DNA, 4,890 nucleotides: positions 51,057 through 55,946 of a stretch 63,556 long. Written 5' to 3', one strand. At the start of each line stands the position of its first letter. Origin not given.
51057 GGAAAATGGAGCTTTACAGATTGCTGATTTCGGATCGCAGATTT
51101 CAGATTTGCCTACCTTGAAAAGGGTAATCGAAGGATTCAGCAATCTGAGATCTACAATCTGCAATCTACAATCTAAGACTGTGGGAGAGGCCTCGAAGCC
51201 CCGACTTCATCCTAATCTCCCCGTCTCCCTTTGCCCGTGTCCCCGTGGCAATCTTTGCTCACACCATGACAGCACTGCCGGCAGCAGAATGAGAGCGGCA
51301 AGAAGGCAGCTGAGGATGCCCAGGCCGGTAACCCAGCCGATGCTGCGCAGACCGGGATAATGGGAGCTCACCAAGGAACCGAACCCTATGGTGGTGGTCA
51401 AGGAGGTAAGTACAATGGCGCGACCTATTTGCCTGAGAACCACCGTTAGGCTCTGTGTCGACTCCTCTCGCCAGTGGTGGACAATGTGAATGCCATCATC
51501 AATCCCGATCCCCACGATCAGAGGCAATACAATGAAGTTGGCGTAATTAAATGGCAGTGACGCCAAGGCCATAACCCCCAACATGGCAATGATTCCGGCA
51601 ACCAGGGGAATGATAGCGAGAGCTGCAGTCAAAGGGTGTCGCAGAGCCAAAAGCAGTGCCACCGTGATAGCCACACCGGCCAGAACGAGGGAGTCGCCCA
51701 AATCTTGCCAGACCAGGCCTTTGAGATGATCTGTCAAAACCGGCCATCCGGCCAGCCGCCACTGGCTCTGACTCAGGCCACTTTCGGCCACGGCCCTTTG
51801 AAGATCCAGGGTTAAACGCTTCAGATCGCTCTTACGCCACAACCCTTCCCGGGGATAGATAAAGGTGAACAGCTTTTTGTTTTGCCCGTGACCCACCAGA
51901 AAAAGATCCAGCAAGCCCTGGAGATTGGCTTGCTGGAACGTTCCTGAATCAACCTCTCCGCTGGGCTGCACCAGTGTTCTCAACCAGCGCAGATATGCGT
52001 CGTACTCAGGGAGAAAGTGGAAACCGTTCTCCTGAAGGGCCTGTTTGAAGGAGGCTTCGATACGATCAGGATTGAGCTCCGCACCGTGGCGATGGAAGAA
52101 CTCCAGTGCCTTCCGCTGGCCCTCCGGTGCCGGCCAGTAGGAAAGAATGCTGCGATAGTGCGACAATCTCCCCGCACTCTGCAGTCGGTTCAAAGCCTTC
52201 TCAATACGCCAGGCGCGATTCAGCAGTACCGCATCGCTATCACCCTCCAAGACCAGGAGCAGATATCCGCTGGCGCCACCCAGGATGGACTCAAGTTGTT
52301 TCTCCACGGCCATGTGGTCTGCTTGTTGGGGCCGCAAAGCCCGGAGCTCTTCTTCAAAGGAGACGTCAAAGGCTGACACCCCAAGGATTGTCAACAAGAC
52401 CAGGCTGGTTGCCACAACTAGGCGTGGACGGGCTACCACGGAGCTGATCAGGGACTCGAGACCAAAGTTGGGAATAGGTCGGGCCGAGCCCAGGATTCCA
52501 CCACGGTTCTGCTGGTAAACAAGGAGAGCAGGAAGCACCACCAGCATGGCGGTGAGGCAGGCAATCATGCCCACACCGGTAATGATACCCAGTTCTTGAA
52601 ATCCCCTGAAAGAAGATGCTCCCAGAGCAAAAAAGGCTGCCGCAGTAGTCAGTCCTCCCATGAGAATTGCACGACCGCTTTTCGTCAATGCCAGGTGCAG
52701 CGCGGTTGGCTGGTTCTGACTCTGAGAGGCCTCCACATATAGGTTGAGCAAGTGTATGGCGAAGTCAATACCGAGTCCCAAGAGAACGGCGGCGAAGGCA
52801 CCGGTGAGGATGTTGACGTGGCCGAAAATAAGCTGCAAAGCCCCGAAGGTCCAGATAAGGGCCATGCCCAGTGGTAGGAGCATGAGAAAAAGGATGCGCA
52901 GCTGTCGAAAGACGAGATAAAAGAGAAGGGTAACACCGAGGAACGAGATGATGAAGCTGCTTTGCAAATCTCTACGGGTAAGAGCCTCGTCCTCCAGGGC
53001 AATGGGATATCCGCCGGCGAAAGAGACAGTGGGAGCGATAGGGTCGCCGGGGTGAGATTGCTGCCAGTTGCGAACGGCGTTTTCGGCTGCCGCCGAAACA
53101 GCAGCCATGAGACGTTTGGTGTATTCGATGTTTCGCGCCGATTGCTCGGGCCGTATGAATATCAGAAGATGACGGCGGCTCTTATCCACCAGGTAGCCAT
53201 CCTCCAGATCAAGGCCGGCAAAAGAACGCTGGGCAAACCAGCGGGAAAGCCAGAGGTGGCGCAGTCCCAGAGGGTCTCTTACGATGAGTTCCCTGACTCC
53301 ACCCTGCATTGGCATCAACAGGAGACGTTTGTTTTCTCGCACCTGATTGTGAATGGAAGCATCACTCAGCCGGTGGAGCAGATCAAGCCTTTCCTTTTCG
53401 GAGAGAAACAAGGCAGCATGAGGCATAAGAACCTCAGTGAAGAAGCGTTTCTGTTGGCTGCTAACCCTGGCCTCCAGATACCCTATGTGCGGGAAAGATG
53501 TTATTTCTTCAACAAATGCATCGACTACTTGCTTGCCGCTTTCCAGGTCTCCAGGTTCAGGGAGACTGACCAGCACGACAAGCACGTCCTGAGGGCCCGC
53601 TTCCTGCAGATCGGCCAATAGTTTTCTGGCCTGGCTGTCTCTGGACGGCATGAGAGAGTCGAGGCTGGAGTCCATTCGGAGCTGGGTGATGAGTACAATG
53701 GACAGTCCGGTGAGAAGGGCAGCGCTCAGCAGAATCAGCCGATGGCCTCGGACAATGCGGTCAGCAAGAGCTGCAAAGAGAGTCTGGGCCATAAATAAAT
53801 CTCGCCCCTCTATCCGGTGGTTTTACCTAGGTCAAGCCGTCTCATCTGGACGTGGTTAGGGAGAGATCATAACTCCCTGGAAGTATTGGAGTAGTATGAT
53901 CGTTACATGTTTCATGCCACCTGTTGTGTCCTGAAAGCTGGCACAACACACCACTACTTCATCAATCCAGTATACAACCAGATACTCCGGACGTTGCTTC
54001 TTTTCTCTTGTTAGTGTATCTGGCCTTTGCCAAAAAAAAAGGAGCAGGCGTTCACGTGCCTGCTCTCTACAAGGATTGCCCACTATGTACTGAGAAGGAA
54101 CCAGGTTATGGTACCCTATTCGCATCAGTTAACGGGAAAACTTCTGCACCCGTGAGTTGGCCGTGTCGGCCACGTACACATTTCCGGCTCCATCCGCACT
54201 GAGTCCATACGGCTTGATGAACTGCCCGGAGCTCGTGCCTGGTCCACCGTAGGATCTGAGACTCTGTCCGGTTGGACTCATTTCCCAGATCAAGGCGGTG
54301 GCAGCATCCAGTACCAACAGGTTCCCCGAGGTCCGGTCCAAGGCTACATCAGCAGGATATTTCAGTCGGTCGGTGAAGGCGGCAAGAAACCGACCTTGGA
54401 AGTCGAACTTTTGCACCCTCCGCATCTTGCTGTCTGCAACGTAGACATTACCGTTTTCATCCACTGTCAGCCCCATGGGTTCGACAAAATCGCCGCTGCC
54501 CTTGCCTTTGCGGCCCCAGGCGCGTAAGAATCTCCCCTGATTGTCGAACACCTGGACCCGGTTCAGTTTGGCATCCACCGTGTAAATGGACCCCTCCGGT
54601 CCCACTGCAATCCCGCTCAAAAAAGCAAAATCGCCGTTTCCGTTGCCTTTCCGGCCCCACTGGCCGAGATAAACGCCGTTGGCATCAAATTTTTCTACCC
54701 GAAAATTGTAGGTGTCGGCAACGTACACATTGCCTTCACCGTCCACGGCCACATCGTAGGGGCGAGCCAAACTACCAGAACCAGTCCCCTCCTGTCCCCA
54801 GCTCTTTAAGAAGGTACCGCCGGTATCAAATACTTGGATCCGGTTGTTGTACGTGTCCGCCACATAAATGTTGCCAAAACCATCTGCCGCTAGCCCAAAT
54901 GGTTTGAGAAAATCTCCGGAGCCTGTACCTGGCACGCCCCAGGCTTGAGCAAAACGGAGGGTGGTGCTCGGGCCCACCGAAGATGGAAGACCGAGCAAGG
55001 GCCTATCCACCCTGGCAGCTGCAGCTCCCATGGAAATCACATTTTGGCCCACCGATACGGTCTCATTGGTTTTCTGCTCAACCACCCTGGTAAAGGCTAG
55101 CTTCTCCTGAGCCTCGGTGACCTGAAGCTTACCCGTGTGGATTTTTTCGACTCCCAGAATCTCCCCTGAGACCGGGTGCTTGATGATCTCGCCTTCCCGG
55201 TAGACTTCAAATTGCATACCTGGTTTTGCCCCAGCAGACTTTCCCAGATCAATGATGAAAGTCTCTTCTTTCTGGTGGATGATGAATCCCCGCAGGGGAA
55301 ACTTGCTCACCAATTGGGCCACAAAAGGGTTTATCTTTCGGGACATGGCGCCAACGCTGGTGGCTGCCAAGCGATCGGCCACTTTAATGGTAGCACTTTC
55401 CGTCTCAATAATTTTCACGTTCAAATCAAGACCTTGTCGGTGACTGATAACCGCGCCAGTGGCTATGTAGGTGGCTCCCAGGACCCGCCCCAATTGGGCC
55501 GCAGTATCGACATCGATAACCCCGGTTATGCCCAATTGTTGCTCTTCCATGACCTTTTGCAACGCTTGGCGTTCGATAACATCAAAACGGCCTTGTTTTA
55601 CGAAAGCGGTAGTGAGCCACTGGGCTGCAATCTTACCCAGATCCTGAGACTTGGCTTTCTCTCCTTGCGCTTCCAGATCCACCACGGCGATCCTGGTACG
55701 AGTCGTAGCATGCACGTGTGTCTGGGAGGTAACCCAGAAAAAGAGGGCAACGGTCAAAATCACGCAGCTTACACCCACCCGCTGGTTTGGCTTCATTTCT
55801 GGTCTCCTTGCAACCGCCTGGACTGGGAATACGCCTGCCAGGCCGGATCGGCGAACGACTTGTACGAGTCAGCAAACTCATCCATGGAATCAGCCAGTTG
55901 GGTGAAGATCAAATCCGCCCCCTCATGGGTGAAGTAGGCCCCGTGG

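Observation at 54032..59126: Self-contained operon: ATP-grasp ligase, small export-like membrane protein, atypical radical SAM enzyme and CsgG-like/NHL propeller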

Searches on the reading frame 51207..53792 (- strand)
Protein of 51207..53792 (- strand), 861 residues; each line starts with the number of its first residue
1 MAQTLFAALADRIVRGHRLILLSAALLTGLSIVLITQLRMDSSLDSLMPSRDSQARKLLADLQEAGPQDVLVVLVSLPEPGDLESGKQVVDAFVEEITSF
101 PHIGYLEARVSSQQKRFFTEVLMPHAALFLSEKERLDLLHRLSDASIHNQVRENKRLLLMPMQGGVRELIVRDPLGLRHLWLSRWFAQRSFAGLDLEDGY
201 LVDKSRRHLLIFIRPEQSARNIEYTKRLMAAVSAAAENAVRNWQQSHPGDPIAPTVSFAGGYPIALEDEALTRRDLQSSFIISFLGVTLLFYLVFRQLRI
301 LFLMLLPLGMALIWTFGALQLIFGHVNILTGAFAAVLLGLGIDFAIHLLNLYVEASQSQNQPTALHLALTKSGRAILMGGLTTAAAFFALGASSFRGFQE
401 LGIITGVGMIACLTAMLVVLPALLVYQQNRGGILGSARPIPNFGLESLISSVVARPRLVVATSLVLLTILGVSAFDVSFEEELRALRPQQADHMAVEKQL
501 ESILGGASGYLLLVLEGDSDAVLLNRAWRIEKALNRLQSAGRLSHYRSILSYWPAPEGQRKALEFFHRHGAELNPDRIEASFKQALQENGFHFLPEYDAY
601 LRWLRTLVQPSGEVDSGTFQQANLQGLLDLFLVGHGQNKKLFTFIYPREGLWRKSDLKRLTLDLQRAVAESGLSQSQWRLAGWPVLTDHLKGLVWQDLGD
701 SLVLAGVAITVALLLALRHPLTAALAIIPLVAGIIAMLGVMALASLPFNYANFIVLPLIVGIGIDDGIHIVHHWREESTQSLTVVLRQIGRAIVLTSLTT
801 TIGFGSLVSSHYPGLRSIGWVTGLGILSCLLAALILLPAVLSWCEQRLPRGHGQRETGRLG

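Call 3: search_protein_families(library=pfam, proteins=[window:51207-53792:-], max_evalue=0.01)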
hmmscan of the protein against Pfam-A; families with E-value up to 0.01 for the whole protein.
window:51207-53792:- (861 aa): 4 families
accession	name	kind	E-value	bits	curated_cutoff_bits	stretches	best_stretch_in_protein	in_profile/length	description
PF03176.21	MMPL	-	3.1e-32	112.3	20.5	2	234-458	112-332/333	MMPL family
PF12349.14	Sterol-sensing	-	9.1e-13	48.8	22.3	1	723-848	9-140/153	Sterol-sensing domain of SREBP cleavage-activation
PF02460.24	Patched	-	3.9e-10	40.1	23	1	717-842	25-155/156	Patched SSD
PF02355.23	SecD_SecF_C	-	9.9e-05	22.3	20.5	1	702-802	37-136/189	Protein export membrane protein SecD/SecF, C-terminal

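Call 4: search_protein_families(library=ncbifam, proteins=[window:51207-53792:-], max_evalue=0.01)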
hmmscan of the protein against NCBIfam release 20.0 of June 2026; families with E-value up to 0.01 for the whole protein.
window:51207-53792:- (861 aa): 8 families
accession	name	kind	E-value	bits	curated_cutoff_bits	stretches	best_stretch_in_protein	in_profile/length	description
TIGR03480.1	HpnN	hypoth_equivalog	9.4e-82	275.3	751.85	2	202-576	204-557/862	hopanoid biosynthesis associated RND transporter like protein HpnN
TIGR00921.1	2A067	subfamily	2.7e-61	207.6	351.9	2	655-841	539-731/733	hydrophobe/amphiphile efflux-3 (HAE3) family transporter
NF045600.2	BstA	equivalog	7.4e-56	189.6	1400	3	192-493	206-507/903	sterol transporter cytoplasmic membrane protein BstA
NF052374.1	HopndTporHpnN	equivalog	2.8e-45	154.7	1100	2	682-841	698-854/858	hopanoid transporter HpnN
TIGR00833.1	actII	subfamily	3.6e-44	151.3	874.7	2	233-518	134-424/910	MMPL family RND transporter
TIGR00918.1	2A060602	subfamily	2.7e-07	28.7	1120.4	1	728-843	434-556/1145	transmembrane receptor Patched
NF009583.0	PRK13024.1-3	subfamily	0.00053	18.1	721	1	702-802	584-683/755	protein translocase subunit SecDF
TIGR00916.1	2A0604s01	subfamily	0.0019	17.8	148.6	1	705-830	95-227/231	SecD/SecF family protein translocase subunit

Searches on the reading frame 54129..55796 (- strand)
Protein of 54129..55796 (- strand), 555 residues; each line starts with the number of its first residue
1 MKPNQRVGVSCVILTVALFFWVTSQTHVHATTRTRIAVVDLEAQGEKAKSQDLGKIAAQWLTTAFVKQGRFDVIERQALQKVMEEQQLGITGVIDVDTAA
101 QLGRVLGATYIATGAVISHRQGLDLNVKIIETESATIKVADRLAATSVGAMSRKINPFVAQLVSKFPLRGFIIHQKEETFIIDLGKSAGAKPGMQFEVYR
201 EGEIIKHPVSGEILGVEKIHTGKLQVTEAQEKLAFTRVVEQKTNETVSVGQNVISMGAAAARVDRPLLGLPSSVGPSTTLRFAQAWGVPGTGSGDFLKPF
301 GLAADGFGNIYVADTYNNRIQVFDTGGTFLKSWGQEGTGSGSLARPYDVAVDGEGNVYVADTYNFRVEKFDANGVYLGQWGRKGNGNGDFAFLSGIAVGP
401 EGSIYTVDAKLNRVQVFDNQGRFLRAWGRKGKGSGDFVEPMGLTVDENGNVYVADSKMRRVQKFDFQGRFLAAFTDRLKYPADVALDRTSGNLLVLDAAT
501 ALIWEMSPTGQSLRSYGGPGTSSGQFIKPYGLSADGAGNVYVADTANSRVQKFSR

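Call 3: search_protein_families(library=pfam, proteins=[window:54129-55796:-], max_evalue=0.01)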
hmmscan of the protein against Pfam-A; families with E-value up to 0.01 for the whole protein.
window:54129-55796:- (555 aa): 14 families
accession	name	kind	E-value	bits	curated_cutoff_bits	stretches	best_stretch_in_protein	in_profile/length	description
PF01436.27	NHL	-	4e-39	131.2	20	5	343-370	1-28/28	NHL repeat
PF17170.10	DUF5128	-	5.3e-21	75.6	22.9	3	402-471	54-125/321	6-bladed beta-propeller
PF06739.17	SBBP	-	1.1e-14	54.5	20.5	1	339-360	8-29/38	Beta-propeller repeat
PF03783.19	CsgG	-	9.7e-14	51.6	20.8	1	30-119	6-101/210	Curli production assembly/transport component CsgG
PF08450.18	SGL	-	3.9e-10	40.2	26.3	1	343-481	85-227/246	SMP-30/Gluconolactonase/LRE-like region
PF25021.1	TEN_NHL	-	5.1e-07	29.4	27.1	0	436-460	140-164/357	Teneurin NHL domain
PF16538.11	FlgT_C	-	3.8e-05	24.5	27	1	178-247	2-69/77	Flagellar assembly protein T, C-terminal domain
PF06977.17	SdiA-regulated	-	0.00016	21.4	21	0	483-543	176-239/249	SdiA-regulated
PF13036.11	LpoB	-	0.0004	20.7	22.3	1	61-120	54-114/147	Peptidoglycan-synthase activator LpoB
PF09000.15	Cytotoxic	-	0.0011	19.7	22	0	352-381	34-63/80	Cytotoxic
PF24684.1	Vgb_lyase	-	0.0026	17.1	50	0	439-552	14-122/290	Virginiamycin B lyase family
PF13449.12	Phytase-like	-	0.004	17.5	27.6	0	439-475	69-105/284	Esterase-like activity of phytase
PF17680.6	FlgO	-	0.0077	16.5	22.6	0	31-137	16-117/130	FlgO protein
PF11684.13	DUF3280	-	0.0078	16.9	30.1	0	42-134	18-107/138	Protein of unknown function (DUF2380)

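Call 4: search_protein_families(library=ncbifam, proteins=[window:54129-55796:-], max_evalue=0.01)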
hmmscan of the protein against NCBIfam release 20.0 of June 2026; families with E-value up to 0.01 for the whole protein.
window:54129-55796:- (555 aa): 5 families
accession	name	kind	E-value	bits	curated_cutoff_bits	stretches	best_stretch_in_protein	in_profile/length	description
NF035926.1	scyF_NHL_VPEP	equivalog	4.4e-66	223.5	350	3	284-383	186-286/376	scytonemin biosynthesis PEP-CTERM protein ScyF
NF033206.1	ScyE_fam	subfamily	6.8e-11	42.3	80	1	288-361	244-319/333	ScyD/ScyE family protein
NF047780.1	LIC12708_fam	subfamily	2.2e-06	26.8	150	0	315-376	153-216/391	LIC_12708 family protein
TIGR02722.1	lp_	equivalog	5.4e-05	23.3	110.55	1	59-122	92-156/189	penicillin-binding protein activator LpoB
TIGR02604.1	Piru_Ver_Nterm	subfamily_domain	0.00018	21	122.2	0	343-370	320-347/367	PVC-type heme-binding CxxCH protein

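Call 51: search_solved_structures(query=window:54129-55796:-, max_evalue=0.001)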
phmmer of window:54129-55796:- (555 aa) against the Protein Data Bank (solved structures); distinct sequences matched with E-value up to 0.001: 52.
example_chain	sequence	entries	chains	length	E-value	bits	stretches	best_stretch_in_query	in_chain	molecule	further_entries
6d69_A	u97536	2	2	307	2.2e-57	198.3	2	285-464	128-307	NHL Repeat Region of D. melanogaster Thin | Thin, isoform D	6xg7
8j72_A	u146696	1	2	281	3.6e-50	174.5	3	296-417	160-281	E3 ubiquitin-protein ligase TRIM71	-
7qrx_A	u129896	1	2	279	1.1e-49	172.9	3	296-417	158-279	E3 ubiquitin-protein ligase TRIM71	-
9jur_A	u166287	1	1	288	1.1e-49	172.8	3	296-417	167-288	E3 ubiquitin-protein ligase TRIM71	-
6fpt_A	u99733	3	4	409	3.2e-47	164.7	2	296-417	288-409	E3 ubiquitin-protein ligase TRIM71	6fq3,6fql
7qrw_A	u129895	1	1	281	1e-42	149.8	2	380-554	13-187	Isoform 4 of Tripartite motif-containing protein 3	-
7b2r_A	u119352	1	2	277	1.4e-34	123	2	338-498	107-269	Tripartite motif-containing protein 2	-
7qrv_A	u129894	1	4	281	1.4e-34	123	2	338-498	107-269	Tripartite motif-containing protein 2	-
7b96_A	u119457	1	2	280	1.4e-34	123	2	338-498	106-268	Isoform 2 of Tripartite motif-containing protein 2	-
1q7f_A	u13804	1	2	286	8.5e-27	97.3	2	333-475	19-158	brain tumor CG10719-PA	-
4zlr_A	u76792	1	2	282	1.2e-26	96.8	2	333-474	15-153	Brain tumor protein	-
5ex7_A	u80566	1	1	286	2.8e-26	95.6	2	333-474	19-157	Brain tumor protein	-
6ren_A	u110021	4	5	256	1e-18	70.7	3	298-372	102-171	3fPizza6-SH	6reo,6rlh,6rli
6f0t_A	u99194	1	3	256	1.6e-17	66.8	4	298-372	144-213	Pizza6-SFW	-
3wwa_A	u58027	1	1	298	3.1e-17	65.8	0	298-372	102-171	Pizza7H protein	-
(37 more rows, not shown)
